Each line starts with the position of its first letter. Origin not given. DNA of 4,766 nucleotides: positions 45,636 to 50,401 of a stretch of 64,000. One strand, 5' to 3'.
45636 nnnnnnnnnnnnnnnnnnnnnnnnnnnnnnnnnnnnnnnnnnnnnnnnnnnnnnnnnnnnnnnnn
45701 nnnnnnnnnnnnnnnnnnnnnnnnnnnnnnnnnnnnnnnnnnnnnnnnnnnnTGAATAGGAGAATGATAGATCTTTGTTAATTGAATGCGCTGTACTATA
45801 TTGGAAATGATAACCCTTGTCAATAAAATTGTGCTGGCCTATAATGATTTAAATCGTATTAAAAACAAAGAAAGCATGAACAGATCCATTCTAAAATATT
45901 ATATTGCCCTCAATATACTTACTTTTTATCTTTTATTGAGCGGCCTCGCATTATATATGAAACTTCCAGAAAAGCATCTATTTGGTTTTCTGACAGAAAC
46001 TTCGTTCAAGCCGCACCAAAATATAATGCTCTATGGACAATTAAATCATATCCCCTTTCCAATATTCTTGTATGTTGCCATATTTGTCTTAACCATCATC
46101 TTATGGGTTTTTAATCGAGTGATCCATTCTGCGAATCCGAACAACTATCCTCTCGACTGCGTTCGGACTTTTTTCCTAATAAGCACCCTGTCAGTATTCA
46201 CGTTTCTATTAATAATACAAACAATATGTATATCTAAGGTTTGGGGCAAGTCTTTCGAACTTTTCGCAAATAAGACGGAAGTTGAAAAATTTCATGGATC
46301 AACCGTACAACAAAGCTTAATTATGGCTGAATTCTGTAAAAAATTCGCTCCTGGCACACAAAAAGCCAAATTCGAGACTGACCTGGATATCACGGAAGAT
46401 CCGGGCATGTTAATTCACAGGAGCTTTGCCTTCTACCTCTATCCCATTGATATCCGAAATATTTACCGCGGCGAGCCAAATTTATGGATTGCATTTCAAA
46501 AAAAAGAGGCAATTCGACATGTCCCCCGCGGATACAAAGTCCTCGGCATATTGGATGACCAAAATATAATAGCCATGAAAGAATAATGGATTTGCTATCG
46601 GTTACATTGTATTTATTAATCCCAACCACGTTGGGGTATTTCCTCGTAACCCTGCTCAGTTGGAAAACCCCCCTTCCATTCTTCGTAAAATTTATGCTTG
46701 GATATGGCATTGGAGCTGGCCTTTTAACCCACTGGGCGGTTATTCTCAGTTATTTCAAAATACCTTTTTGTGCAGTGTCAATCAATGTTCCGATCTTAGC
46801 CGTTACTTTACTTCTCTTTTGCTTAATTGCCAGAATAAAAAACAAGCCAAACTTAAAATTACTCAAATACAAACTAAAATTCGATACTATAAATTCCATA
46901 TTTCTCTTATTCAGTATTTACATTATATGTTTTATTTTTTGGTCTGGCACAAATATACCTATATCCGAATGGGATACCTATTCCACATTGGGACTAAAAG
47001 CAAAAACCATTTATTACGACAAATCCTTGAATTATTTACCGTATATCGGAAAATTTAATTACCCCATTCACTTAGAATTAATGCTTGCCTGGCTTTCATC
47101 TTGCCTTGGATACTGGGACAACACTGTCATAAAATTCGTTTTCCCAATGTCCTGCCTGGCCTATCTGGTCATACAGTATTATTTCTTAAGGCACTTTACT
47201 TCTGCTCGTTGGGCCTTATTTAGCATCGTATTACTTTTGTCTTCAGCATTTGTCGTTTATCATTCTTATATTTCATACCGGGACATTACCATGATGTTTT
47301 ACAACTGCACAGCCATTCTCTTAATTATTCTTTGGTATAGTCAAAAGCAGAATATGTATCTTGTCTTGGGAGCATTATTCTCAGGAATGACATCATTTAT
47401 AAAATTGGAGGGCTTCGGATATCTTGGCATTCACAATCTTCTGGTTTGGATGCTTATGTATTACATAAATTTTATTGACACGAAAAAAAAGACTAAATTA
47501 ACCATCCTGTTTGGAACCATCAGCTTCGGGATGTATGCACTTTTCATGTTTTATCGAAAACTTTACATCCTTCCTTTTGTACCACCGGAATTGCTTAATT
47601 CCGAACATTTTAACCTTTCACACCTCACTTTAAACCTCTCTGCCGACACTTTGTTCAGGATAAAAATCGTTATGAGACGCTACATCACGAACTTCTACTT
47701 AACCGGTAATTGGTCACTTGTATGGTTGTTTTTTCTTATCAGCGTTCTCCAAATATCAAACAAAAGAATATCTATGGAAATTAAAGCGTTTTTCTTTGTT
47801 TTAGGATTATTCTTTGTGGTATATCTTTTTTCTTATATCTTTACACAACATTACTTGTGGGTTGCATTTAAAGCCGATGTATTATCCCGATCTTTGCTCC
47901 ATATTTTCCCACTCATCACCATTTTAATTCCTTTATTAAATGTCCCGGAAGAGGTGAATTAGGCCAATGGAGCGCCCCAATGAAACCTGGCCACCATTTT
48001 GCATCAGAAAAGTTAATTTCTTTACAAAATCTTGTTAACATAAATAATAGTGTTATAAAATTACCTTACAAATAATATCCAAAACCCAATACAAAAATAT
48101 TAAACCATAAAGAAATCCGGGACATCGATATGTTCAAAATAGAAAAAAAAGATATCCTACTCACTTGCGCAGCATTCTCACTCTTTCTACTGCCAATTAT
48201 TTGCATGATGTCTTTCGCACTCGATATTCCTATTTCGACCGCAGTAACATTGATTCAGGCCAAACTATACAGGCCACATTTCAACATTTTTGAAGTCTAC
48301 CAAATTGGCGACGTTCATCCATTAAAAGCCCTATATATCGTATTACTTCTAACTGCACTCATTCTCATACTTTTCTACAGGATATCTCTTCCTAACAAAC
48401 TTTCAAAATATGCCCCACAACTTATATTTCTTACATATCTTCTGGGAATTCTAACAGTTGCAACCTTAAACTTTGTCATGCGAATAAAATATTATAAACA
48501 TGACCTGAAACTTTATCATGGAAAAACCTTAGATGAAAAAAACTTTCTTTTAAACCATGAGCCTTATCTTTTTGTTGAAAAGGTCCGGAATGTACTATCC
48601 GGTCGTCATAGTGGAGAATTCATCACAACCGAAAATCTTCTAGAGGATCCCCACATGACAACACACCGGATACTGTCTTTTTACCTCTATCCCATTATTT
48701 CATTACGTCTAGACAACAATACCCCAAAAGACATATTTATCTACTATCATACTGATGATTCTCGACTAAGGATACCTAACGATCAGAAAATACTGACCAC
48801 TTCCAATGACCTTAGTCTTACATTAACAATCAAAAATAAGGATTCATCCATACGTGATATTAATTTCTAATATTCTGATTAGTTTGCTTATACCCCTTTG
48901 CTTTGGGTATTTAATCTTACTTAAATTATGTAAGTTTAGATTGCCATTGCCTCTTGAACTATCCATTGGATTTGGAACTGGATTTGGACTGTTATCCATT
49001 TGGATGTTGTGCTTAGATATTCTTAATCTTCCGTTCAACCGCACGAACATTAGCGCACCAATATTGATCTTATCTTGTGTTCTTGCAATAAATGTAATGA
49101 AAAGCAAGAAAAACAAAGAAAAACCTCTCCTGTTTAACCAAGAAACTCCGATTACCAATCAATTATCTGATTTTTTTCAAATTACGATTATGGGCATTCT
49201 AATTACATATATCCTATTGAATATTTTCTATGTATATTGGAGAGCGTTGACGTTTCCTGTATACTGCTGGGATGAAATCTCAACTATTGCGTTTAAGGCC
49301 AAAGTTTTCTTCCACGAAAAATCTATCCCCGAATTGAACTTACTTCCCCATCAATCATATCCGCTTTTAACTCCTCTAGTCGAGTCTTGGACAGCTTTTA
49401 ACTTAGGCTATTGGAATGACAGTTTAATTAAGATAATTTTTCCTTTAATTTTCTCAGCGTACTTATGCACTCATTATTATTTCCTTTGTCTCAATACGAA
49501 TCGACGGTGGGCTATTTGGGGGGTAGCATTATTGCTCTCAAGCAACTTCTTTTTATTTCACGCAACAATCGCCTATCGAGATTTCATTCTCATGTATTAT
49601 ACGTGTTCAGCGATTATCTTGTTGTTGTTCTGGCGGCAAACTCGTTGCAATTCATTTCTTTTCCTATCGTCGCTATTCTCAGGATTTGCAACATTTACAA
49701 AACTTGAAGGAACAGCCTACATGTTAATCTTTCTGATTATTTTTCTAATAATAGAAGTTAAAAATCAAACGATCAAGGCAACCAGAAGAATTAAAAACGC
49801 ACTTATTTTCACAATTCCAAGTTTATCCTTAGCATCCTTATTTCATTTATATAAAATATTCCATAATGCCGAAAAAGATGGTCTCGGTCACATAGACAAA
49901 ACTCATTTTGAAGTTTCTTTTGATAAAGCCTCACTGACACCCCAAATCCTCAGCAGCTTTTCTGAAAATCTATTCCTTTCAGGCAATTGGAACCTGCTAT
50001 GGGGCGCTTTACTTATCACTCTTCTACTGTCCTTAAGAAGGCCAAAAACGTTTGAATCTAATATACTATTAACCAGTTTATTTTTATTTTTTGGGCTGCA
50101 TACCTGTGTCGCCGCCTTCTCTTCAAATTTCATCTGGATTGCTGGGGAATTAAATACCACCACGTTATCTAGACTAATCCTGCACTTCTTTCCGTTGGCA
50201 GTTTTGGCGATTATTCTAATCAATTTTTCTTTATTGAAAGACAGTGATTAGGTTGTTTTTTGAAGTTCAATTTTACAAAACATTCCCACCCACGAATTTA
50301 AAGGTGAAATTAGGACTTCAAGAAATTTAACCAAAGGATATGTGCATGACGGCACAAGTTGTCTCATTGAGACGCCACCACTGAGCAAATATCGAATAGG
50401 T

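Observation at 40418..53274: Candidate uncharacterised membrane glycosylation/methylation locus: YfhO-like protein, three tandem paralogous two-gene cassettes, four SAM methyltransferases and a methyltransferase–GT2 fusion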

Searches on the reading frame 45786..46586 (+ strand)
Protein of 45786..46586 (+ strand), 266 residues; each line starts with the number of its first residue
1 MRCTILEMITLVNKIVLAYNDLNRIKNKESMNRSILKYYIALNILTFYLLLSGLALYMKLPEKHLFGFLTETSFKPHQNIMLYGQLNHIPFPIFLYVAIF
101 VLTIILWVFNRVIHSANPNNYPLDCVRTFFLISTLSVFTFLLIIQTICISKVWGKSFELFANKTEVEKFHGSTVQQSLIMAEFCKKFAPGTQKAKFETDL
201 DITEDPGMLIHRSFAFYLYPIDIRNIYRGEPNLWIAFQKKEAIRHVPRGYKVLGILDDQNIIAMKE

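Call 3: search_protein_families(library=pfam, proteins=[window:45786-46586:+], max_evalue=0.01)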
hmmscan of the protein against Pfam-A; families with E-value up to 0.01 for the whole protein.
window:45786-46586:+ (266 aa): 0 families

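Call 4: search_protein_families(library=ncbifam, proteins=[window:45786-46586:+], max_evalue=0.01)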
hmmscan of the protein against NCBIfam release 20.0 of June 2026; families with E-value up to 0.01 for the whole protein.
window:45786-46586:+ (266 aa): 1 family
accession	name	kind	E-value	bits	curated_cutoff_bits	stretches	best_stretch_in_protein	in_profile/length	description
TIGR02125.1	CytB-hydogenase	equivalog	0.003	17.1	121.5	1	38-119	120-196/212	Ni/Fe-hydrogenase, b-type cytochrome subunit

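Call 16: find_homologous_proteins(query=window:45786-46586:+)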
Query window:45786-46586:+ (266 aa): 3 proteins with E <= 0.001 among 258 candidates.
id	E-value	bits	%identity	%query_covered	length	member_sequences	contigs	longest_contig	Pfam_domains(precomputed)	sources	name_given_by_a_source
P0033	2.0e-170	584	100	98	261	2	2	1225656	-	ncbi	ncbi:MAG: hypothetical protein AB7S78_11930 [Candidatus Omnitrophota bacterium]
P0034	7.5e-80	287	55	89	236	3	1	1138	-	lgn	-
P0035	5.5e-66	242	59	70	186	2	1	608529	-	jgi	-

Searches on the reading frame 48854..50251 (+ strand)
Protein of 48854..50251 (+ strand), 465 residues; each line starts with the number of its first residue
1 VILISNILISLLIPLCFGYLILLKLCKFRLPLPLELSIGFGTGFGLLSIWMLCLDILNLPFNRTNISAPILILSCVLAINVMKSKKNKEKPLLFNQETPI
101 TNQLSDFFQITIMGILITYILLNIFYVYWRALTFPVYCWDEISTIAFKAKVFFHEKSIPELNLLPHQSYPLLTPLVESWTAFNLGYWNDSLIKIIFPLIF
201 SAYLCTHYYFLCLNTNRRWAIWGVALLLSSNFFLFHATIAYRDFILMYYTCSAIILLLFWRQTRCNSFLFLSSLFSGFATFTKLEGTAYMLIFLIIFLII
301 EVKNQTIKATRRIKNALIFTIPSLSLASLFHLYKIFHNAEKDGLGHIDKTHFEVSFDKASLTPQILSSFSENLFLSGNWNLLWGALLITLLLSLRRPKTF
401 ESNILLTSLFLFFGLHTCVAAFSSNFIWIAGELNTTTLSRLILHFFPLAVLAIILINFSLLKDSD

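Call 3: search_protein_families(library=pfam, proteins=[window:48854-50251:+], max_evalue=0.01)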
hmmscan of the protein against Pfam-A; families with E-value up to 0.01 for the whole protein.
window:48854-50251:+ (465 aa): 0 families

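Call 4: search_protein_families(library=ncbifam, proteins=[window:48854-50251:+], max_evalue=0.01)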
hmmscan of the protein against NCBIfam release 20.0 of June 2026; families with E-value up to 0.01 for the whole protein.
window:48854-50251:+ (465 aa): 0 families

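Call 64: find_related_loci(query=A6, collection=genome_contigs, flank=10000)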
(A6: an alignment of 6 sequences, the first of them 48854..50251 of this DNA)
Query A6 (465 aa) in genome_contigs; peptide patterns used: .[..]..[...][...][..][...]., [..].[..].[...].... (x = any residue, [..] = any of these).
171 stretches matched a pattern; 25 encode a relative of the query (tblastn E <= 1e-3); 25 distinct loci.
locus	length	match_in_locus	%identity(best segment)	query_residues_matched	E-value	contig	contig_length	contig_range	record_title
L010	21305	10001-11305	58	28-463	8e-154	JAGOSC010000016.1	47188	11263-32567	MAG: Candidatus Omnitrophota bacterium isolate Gw_Eff_bin_307 Gw_Eff_1185_length_47188_cov_5.624997, whole genome shotgu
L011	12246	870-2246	48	6-459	5e-126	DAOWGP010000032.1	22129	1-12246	MAG TPA_asm: Candidatus Omnitrophota bacterium isolate CSMAG_1994 CSMAG_1994_k141_3737176_length_22129_cov_61.7425, whol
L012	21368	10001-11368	44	6-458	3e-122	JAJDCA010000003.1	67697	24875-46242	MAG: Candidatus Omnitrophota bacterium isolate OFTM38 OFTM38_2, whole genome shotgun sequence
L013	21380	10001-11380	46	3-458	2e-117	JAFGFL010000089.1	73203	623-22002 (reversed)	MAG: Candidatus Omnitrophota bacterium isolate Zod_Metabat.1316 k87_14593211, whole genome shotgun sequence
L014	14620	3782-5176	43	6-465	1e-114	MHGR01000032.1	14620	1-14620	MAG: Omnitrophica WOR_2 bacterium RIFCSPHIGHO2_02_FULL_52_10 rifcsphigho2_02_scaffold_17732, whole genome shotgun sequen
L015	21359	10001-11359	46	6-456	7e-105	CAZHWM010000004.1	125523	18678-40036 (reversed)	MAG TPA_asm: uncultured Planctomycetales bacterium isolate binchicken_co219_440 genome assembly, contig: k141_333584, wh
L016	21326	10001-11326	43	14-457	4e-104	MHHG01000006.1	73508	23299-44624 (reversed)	MAG: Omnitrophica WOR_2 bacterium RIFOXYA2_FULL_38_17 rifoxya2_full_scaffold_128, whole genome shotgun sequence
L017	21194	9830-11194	42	2-457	1e-99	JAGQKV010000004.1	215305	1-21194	MAG: Candidatus Omnitrophota bacterium isolate HKST-UBA13 2014-04-01_1_(paired)_contig_22808, whole genome shotgun seque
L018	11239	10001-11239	41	6-415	3e-90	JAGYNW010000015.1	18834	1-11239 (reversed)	MAG: Candidatus Omnitrophota bacterium isolate M55B153 15, whole genome shotgun sequence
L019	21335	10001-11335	37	7-459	2e-88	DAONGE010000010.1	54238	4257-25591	MAG TPA_asm: Candidatus Omnitrophota bacterium isolate AMR_MDS_3825 NODE_518_length_54238_cov_7.426573, whole genome sho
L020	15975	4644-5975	41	10-458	1e-95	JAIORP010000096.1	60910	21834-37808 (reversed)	MAG: Candidatus Omnitrophota bacterium isolate SMBSF21 20074_Bin_2_contigs_1_c_000000000056, whole genome shotgun sequen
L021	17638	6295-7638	39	13-459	6e-85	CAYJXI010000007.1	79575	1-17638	MAG TPA_asm: uncultured Planctomycetales bacterium isolate ERP125453_co1_481 genome assembly, contig: NODE_163_length_79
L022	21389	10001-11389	31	1-465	2e-73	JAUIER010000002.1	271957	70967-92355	MAG: bacterium isolate 8_bin.41 NODE_91_length_271957_cov_1.419071, whole genome shotgun sequence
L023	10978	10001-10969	40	14-338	3e-72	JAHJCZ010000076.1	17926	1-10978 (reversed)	MAG: Candidatus Omnitrophota bacterium isolate Modern_marine.mb.324 Modern_marine.mb.324_k141_1118043, whole genome shot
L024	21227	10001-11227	35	39-460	5e-64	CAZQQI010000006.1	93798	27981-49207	MAG TPA_asm: uncultured Planctomycetales bacterium isolate SRP252850_co1_290 genome assembly, contig: NODE_193_length_93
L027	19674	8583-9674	25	27-399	6e-21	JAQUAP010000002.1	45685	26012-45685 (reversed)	MAG: Candidatus Omnitrophota bacterium isolate STC_87 NODE_1584_length_45685_cov_3.664933_Sandtown_C, whole genome shotg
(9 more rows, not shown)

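Call 75: search_protein_families(library=pfam, proteins=[L013:8563-9144:+, L015:8669-9235:+, L027:5906-8038:+, L027:8090-8491:+, L027:8502-9875:+, L020:6075-8003:-, L020:1641-3377:-, L020:13126-13881:-], max_evalue=0.01)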
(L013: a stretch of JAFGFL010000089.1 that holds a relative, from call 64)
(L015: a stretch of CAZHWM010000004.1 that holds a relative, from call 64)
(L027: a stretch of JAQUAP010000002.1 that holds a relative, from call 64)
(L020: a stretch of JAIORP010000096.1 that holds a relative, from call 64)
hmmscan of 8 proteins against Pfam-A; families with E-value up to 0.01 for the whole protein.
L013:8563-9144:+ (193 aa): 3 families
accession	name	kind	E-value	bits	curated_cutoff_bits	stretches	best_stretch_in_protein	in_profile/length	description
PF02834.22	LigT_PEase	-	1.4e-28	99.4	23.3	2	11-95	1-87/87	LigT like Phosphoesterase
PF13563.12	2_5_RNA_ligase2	-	1.6e-11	44.9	27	1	37-157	20-136/152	2'-5' RNA ligase superfamily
PF10469.15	AKAP7_NLS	-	3.2e-10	40.7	24.4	1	8-148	4-160/208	AKAP7 2'5' RNA ligase-like domain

L015:8669-9235:+ (188 aa): 2 families
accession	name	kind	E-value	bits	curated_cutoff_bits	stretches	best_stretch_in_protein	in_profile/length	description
PF02834.22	LigT_PEase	-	1.5e-27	96.1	23.3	2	13-95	1-87/87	LigT like Phosphoesterase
PF13563.12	2_5_RNA_ligase2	-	6.2e-09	36.5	27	1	41-150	22-129/152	2'-5' RNA ligase superfamily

L027:5906-8038:+ (710 aa): 5 families
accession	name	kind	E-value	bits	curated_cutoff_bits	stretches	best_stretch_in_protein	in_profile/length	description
PF00122.25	E1-E2_ATPase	-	9.8e-56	188.6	28.1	1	194-374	2-180/181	E1-E2 ATPase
PF00702.32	Hydrolase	-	7.3e-36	124.8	26.4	1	393-609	3-191/191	haloacid dehalogenase-like hydrolase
PF19335.5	HMBD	-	5.3e-13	49.1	23.6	1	18-43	2-27/28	Heavy metal binding domain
PF08282.18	Hydrolase_3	-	9.6e-09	35.8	20.9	1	580-641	194-255/255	haloacid dehalogenase-like hydrolase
PF12710.13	HAD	-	0.0059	17.5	27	0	531-605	86-188/189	haloacid dehalogenase-like hydrolase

L027:8090-8491:+ (133 aa): 0 families

L027:8502-9875:+ (457 aa): 1 family
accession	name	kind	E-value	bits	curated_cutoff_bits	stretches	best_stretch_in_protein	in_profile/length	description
PF13231.12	PMT_2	-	1e-07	32.7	26.1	1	179-326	15-158/160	Dolichyl-phosphate-mannose-protein mannosyltransferase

L020:6075-8003:- (642 aa): 1 family
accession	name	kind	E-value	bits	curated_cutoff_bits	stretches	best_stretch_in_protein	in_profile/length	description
PF13231.12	PMT_2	-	1.8e-08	35.2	26.1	1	168-320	3-153/160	Dolichyl-phosphate-mannose-protein mannosyltransferase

L020:1641-3377:- (578 aa): 2 families
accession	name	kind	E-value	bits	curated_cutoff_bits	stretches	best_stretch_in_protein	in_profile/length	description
PF03235.19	GmrSD_N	-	1.4e-38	133.5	33.2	1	17-234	4-199/199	GmrSD restriction endonuclease, N-terminal domain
PF07510.16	GmrSD_C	-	5.4e-26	91.6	23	1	433-570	4-138/138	GmrSD restriction endonucleases, C-terminal domain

L020:13126-13881:- (251 aa): 9 families
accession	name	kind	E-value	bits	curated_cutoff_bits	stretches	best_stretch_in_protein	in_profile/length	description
PF00106.31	adh_short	-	2.2e-43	148.5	26.6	1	10-191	2-188/195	short chain dehydrogenase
PF13561.12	adh_short_C2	-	3.3e-30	105.8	27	1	15-231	1-217/236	Enoyl-(Acyl carrier protein) reductase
PF08659.16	KR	-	1.7e-14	54.6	22.6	1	10-168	2-165/180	KR domain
PF13460.12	NAD_binding_10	-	3.4e-08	34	27.2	1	15-118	1-104/184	NAD(P)H-binding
PF01370.27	Epimerase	-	1.5e-06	28.2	20.9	1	11-139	1-115/240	NAD dependent epimerase/dehydratase family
PF04321.23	RmlD_sub_bind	-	0.0037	16.8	27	1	11-121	3-88/287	RmlD substrate binding domain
PF01073.25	3Beta_HSD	-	0.0038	16.7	22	1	12-89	1-76/280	3-beta hydroxysteroid dehydrogenase/isomerase family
PF03435.24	Sacchrp_dh_NADP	-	0.004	17.9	25.1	0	15-82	5-73/129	Saccharopine dehydrogenase NADP binding domain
PF01870.24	Hjc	-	0.0054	17.1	21.1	1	24-95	6-79/93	Archaeal holliday junction resolvase (hjc)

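Call 99: search_solved_structures(query=L027:8502-9875:+, max_evalue=10, show_alignments=2)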
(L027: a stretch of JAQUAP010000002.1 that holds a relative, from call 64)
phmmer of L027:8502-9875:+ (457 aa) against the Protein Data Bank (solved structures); distinct sequences matched with E-value up to 10: 0.
